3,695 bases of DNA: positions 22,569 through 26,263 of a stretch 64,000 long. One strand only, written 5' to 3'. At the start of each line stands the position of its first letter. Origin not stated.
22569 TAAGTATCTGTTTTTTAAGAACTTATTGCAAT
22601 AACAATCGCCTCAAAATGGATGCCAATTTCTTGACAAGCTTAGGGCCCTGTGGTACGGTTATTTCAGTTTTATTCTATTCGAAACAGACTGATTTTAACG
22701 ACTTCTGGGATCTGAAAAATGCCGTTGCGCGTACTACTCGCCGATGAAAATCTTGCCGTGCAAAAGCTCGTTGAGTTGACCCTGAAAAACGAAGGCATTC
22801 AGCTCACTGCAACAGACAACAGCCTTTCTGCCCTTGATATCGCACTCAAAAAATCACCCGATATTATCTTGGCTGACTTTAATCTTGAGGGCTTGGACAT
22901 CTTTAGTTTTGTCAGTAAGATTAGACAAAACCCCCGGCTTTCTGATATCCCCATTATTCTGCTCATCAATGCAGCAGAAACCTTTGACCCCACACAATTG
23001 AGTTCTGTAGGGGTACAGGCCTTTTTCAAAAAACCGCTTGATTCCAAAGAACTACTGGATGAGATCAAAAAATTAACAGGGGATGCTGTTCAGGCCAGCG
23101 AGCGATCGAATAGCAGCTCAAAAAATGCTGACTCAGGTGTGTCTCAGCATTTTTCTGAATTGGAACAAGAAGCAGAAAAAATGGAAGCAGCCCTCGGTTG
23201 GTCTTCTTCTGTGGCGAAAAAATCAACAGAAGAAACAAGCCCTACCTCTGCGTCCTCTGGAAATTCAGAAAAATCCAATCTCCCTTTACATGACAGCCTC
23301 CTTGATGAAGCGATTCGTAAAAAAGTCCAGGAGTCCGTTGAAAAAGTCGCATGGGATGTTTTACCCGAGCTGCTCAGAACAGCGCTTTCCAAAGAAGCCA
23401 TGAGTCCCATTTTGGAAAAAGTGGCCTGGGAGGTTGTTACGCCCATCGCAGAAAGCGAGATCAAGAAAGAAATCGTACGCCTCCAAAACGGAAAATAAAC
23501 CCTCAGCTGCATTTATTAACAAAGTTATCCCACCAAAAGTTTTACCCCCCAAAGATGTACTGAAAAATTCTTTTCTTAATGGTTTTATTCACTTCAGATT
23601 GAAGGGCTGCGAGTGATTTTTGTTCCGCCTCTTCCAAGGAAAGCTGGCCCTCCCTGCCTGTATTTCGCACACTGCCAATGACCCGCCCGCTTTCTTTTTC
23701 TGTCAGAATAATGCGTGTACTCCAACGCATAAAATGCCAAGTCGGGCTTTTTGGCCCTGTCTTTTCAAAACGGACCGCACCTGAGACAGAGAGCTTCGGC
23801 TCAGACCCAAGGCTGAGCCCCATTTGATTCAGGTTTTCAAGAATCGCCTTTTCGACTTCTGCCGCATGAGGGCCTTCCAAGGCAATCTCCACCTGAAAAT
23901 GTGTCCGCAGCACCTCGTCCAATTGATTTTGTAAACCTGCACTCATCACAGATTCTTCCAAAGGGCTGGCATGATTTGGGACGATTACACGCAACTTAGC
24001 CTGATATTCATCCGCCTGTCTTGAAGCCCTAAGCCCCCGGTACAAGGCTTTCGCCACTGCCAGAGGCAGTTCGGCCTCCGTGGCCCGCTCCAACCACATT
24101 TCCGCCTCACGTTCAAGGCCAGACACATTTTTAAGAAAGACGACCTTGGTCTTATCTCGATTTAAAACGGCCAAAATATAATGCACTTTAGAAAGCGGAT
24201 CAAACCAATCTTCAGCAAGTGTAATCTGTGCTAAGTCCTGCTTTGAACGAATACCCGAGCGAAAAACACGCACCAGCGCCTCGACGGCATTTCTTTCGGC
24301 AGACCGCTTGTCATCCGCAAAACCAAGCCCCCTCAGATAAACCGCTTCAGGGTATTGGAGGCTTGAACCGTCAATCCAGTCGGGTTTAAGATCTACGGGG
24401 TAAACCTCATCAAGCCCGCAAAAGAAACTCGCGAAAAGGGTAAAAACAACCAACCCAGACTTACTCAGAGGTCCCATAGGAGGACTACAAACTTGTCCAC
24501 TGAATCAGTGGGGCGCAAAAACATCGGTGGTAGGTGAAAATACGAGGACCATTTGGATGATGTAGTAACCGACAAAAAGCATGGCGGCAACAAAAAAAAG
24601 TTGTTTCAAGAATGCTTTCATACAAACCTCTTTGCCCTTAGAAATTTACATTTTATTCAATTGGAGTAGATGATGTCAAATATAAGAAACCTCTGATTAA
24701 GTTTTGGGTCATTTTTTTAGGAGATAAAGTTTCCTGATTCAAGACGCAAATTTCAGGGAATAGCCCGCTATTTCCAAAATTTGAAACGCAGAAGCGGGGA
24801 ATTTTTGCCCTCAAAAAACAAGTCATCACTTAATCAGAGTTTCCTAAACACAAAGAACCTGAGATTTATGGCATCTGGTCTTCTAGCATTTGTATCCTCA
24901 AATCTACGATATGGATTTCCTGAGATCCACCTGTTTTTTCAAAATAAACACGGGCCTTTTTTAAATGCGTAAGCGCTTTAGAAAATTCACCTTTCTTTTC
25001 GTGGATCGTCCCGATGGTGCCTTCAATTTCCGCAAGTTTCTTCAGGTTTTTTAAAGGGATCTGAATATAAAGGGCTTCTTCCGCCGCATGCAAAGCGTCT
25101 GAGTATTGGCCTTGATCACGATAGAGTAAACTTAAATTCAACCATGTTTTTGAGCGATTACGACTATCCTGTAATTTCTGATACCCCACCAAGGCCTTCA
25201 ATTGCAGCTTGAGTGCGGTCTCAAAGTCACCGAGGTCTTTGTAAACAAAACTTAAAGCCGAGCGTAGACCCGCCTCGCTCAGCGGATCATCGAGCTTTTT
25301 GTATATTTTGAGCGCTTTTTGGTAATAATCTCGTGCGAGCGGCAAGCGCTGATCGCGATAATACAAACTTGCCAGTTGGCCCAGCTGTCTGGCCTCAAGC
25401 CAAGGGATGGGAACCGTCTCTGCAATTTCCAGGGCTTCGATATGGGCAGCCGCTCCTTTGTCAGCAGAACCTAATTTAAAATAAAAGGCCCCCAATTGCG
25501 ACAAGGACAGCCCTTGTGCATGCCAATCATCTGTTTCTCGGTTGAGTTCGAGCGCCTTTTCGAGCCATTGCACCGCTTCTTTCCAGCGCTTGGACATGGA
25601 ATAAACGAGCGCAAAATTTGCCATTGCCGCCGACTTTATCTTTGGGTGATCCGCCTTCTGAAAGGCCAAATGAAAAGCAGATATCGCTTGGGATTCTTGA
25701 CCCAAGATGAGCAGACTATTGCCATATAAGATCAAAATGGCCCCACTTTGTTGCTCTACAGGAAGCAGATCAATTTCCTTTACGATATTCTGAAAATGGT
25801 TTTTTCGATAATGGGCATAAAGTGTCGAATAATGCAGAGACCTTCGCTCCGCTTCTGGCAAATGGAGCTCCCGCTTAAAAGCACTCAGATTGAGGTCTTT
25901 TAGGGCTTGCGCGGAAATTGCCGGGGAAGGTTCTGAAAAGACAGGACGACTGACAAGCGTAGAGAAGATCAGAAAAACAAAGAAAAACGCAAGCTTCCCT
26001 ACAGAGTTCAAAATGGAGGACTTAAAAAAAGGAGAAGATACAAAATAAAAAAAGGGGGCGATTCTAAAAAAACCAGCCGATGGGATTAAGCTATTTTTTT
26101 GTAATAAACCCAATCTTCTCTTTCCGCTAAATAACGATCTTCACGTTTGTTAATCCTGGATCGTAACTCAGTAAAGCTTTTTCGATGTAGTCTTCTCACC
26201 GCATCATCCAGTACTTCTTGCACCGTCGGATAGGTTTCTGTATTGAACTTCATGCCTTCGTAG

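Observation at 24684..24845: Directional 160-180 bp intergenic element with 18-nt inverted arms (copy A)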

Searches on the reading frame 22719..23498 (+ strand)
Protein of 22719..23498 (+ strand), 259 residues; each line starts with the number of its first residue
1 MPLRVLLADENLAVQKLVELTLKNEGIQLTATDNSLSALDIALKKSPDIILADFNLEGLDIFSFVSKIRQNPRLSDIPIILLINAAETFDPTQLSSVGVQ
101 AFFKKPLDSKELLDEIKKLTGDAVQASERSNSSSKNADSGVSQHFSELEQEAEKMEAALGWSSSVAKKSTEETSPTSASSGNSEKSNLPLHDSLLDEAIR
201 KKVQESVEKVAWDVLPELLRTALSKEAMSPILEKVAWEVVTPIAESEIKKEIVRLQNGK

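Call 21: search_protein_families(library=pfam, proteins=[window:22719-23498:+])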
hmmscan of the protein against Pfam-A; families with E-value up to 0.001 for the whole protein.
window:22719-23498:+ (259 aa): 1 family
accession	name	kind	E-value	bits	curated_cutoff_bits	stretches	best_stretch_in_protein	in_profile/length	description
PF00072.30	Response_reg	-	1.4e-15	57.9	30.2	1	5-116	1-110/111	Response regulator receiver domain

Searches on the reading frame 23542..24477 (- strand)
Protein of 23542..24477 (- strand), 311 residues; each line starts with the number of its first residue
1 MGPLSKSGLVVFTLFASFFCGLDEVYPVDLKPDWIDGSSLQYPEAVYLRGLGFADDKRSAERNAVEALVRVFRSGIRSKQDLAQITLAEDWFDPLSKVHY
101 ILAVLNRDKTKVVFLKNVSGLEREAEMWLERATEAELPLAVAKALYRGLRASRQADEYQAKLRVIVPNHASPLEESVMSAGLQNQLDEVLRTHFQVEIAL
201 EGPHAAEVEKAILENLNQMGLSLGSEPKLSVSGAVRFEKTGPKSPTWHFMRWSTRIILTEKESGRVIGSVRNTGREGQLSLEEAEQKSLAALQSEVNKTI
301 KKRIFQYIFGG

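Call 21: search_protein_families(library=pfam, proteins=[window:23542-24477:-])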
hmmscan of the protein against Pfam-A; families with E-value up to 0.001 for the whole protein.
window:23542-24477:- (311 aa): 1 family
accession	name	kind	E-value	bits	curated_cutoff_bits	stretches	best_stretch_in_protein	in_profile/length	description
PF02169.21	LPP20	-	0.00088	20.1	25.9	0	32-70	1-37/97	LPP20 lipoprotein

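Call 39: find_homologous_proteins(query=window:23542-24477:-, max_evalue=1e-20)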
Query window:23542-24477:- (311 aa): 12 proteins with E <= 1e-20 among 7742 candidates.
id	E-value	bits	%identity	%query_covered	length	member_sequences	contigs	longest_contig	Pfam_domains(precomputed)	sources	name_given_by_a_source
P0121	2.5e-188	642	95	100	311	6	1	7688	-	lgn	-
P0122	2.3e-163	560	82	100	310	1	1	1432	-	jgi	-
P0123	3.8e-162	557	84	100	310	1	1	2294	-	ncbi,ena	-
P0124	6.3e-137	474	78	92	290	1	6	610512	-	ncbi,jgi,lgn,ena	-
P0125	1.2e-112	394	63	92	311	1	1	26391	-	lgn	-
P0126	5.1e-110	385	57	97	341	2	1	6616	PF02169.22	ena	-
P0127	7.3e-109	382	55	97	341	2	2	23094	PF02169.22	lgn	-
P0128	3.2e-105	370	58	99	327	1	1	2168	-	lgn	-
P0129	8.3e-85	303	44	95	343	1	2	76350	-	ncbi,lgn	-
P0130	6.1e-84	300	48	91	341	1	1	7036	PF02169.22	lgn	-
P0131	7.0e-82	293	44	97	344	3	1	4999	PF02169.22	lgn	-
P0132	1.4e-60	223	40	90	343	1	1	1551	PF02169.22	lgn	-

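Call 42: find_encoding_contigs(protein=P0124, flank=6000, max_places=3)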
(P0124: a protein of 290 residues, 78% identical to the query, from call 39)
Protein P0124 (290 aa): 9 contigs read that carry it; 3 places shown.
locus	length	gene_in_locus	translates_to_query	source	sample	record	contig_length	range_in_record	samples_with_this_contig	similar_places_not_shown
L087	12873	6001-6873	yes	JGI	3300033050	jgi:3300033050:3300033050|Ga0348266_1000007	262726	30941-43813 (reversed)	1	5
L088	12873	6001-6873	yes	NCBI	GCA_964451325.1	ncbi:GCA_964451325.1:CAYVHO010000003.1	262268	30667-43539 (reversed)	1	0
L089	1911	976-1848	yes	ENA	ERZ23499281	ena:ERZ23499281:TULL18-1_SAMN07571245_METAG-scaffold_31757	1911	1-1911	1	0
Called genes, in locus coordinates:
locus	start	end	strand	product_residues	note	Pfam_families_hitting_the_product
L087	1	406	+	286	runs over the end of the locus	PF01145:Band_7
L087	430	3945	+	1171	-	PF00176:SNF2-rel_dom, PF04851:ResIII (weak), PF00271:Helicase_C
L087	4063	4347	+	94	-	-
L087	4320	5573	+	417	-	PF13431:TPR_17 (faint), PF07719:TPR_2 (faint), PF13181:TPR_8 (faint), PF13428:TPR_14 (faint), PF17874:TPR_MalT (weak), PF13424:TPR_12, PF24885:TPR_NPHP3 (weak), PF13424:TPR_12, +4 more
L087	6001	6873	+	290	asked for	-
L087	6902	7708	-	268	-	PF00072:Response_reg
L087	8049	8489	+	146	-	PF02082:Rrf2, PF03444:WHD_HrcA (weak)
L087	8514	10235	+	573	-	PF00890:FAD_binding_2, PF01266:DAO (weak), PF01946:Thi4 (faint), PF03486:HI0933_like (faint), PF07992:Pyr_redox_2, PF12831:FAD_oxidored (faint), PF02910:Succ_DH_flav_C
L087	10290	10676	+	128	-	PF00037:Fer4 (faint), PF13237:Fer4_10 (faint), PF12838:Fer4_7 (weak), PF13187:Fer4_9 (weak)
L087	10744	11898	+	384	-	PF14306:PUA_2, PF01747:ATP-sulfurylase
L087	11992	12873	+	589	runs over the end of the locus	PF02386:TrkH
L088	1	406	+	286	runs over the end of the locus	PF01145:Band_7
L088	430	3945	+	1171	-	PF00176:SNF2-rel_dom, PF04851:ResIII (weak), PF00271:Helicase_C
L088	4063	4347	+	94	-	-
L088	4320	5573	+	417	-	PF13431:TPR_17 (faint), PF07719:TPR_2 (faint), PF13181:TPR_8 (faint), PF13428:TPR_14 (faint), PF17874:TPR_MalT (weak), PF13424:TPR_12, PF24885:TPR_NPHP3 (weak), PF13424:TPR_12, +4 more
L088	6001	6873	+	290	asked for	-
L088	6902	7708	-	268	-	PF00072:Response_reg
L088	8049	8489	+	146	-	PF02082:Rrf2, PF03444:WHD_HrcA (weak)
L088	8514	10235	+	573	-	PF00890:FAD_binding_2, PF01266:DAO (weak), PF01946:Thi4 (faint), PF03486:HI0933_like (faint), PF07992:Pyr_redox_2, PF12831:FAD_oxidored (faint), PF02910:Succ_DH_flav_C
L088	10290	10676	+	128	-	PF00037:Fer4 (faint), PF13237:Fer4_10 (faint), PF12838:Fer4_7 (weak), PF13187:Fer4_9 (weak)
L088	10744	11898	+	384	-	PF14306:PUA_2, PF01747:ATP-sulfurylase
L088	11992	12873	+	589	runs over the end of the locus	PF02386:TrkH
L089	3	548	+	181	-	?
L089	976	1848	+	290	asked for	-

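Call 43: find_encoding_contigs(protein=P0121, flank=6000, max_places=2)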
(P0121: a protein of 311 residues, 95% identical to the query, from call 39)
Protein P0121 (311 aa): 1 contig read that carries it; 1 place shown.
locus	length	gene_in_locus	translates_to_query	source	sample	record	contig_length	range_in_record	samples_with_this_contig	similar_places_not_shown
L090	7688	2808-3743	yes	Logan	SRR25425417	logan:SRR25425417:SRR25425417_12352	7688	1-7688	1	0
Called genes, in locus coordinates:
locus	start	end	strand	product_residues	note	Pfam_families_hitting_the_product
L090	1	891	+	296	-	?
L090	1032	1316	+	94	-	-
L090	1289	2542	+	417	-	PF13431:TPR_17 (faint), PF07719:TPR_2 (faint), PF13181:TPR_8 (faint), PF13424:TPR_12 (weak), PF13428:TPR_14 (faint), PF17874:TPR_MalT (weak), PF24885:TPR_NPHP3 (weak), PF13424:TPR_12, +7 more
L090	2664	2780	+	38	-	-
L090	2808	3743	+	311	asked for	-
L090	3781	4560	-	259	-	PF00072:Response_reg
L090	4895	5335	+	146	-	PF02082:Rrf2, PF03444:WHD_HrcA (weak)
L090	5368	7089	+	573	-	PF00890:FAD_binding_2, PF01266:DAO (faint), PF01946:Thi4 (faint), PF03486:HI0933_like (faint), PF04820:Trp_halogenase (weak), PF07992:Pyr_redox_2, PF02910:Succ_DH_flav_C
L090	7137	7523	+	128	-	PF00037:Fer4 (faint), PF13237:Fer4_10 (faint), PF12838:Fer4_7 (weak), PF13187:Fer4_9 (weak)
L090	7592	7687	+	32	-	?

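Call 44: find_encoding_contigs(protein=P0125, flank=6000, max_places=2)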
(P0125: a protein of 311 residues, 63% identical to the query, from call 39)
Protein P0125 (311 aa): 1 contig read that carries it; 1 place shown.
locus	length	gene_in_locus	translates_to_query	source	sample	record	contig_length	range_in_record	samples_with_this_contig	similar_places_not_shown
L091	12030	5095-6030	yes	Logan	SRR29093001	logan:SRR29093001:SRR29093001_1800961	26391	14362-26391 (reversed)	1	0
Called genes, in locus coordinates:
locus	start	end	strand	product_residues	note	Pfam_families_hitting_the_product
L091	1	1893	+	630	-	?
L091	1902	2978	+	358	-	PF13439:Glyco_transf_4, PF00534:Glycos_transf_1, PF13692:Glyco_trans_1_4, PF13524:Glyco_trans_1_2 (weak)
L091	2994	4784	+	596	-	PF00664:ABC_membrane, PF00005:ABC_tran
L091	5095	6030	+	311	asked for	-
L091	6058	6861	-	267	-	PF00072:Response_reg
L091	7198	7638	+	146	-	PF02082:Rrf2, PF03444:WHD_HrcA (weak)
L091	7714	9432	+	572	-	PF00890:FAD_binding_2, PF01266:DAO (faint), PF01946:Thi4 (faint), PF07992:Pyr_redox_2, PF02910:Succ_DH_flav_C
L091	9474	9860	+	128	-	PF00037:Fer4 (faint), PF13237:Fer4_10 (weak), PF12838:Fer4_7 (weak), PF13187:Fer4_9 (weak)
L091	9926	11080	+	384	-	PF14306:PUA_2, PF01747:ATP-sulfurylase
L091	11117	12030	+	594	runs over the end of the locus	PF02386:TrkH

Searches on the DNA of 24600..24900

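Call 40: search_rna_families(source=window, start=24600, end=24900, threshold=evalue, max_evalue=10)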
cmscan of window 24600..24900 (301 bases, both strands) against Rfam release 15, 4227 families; matches with E-value up to 10: 6.
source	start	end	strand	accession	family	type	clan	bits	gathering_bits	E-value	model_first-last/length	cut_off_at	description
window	24662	24742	+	RF00217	SNORD20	Gene; snRNA; snoRNA; CD-box;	-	17.6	43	2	1-80/80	no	Small nucleolar RNA SNORD20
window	24687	24858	-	RF02650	CncR1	Gene; sRNA;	-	15.6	76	0.2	1-213/213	no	Cag non-coding RNA1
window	24691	24839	-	RF04156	MIR2670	Gene; miRNA;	-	15.4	117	0.54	1-200/200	no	MIR2670 microRNA precursor family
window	24600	24705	-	RF01476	rliF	Gene; sRNA;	-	14.9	60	3.5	1-113/220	3'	Listeria sRNA rliF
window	24668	24788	-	RF02313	TtnuHACA6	Gene; snRNA; snoRNA; HACA-box;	-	14.7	100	7.2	1-131/131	no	Tetrahymena snoRNA TtnuHACA6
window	24835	24856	-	RF02207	WT1-AS_5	Gene; lncRNA;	-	11.9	80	1.6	58-79/79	no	WT1 antisense RNA conserved region 5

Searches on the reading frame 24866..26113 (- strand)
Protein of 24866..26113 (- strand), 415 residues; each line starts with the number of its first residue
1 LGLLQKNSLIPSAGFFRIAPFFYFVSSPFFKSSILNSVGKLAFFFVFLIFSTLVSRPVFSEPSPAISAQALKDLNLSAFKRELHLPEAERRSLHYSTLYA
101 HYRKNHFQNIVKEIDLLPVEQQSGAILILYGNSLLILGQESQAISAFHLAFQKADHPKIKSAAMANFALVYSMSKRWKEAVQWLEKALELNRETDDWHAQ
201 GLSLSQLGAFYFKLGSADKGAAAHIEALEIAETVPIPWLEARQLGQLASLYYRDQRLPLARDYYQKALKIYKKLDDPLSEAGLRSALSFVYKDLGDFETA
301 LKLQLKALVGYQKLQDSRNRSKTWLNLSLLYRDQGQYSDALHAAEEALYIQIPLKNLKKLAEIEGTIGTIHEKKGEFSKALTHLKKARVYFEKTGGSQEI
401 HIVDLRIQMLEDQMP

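Call 21: search_protein_families(library=pfam, proteins=[window:24866-26113:-])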
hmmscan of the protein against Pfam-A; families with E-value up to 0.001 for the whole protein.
window:24866-26113:- (415 aa): 16 families
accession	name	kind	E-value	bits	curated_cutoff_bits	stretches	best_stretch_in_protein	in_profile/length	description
PF13424.12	TPR_12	-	6.1e-30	103.7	30.1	3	203-273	5-77/77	Tetratricopeptide repeat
PF13374.12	TPR_10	-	3.3e-23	81.4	27.5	1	162-193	3-34/42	Tetratricopeptide repeat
PF07719.23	TPR_2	-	4.7e-20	70.4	27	1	322-349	2-29/34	Tetratricopeptide repeat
PF00515.34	TPR_1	-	9.6e-19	66.8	27.8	0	322-350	2-30/34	Tetratricopeptide repeat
PF13181.12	TPR_8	-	9.3e-12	44.6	25.7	0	322-350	2-30/34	Tetratricopeptide repeat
PF13428.12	TPR_14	-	3.2e-11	43.2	23.5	0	323-348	3-28/44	Tetratricopeptide repeat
PF14938.12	SNAP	-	3.9e-09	36.8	25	0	168-283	42-157/282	Soluble NSF attachment protein, SNAP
PF13176.12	TPR_7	-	4.2e-09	36.2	27.9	0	164-194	2-32/36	Tetratricopeptide repeat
PF17874.7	TPR_MalT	-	1.2e-08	35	45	1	159-281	38-161/336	MalT-like TPR region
PF24885.1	TPR_NPHP3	-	3.9e-07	30.1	100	1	206-319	104-221/239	Nephrocystin-3 TPR domain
PF13414.12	TPR_11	-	2.5e-06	27.5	26.8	0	176-198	9-31/42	TPR repeat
PF13432.12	TPR_16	-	3.1e-06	27.9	32.7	0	326-348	2-24/65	Tetratricopeptide repeat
PF14559.12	TPR_19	-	7.6e-06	26.6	25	0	136-199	3-63/68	Tetratricopeptide repeat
PF13431.12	TPR_17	-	4.3e-05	23.9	24.4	0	319-341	11-33/34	Tetratricopeptide repeat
PF10602.15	RPN7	-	0.00068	19.8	29.6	0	281-348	36-103/174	26S proteasome subunit RPN7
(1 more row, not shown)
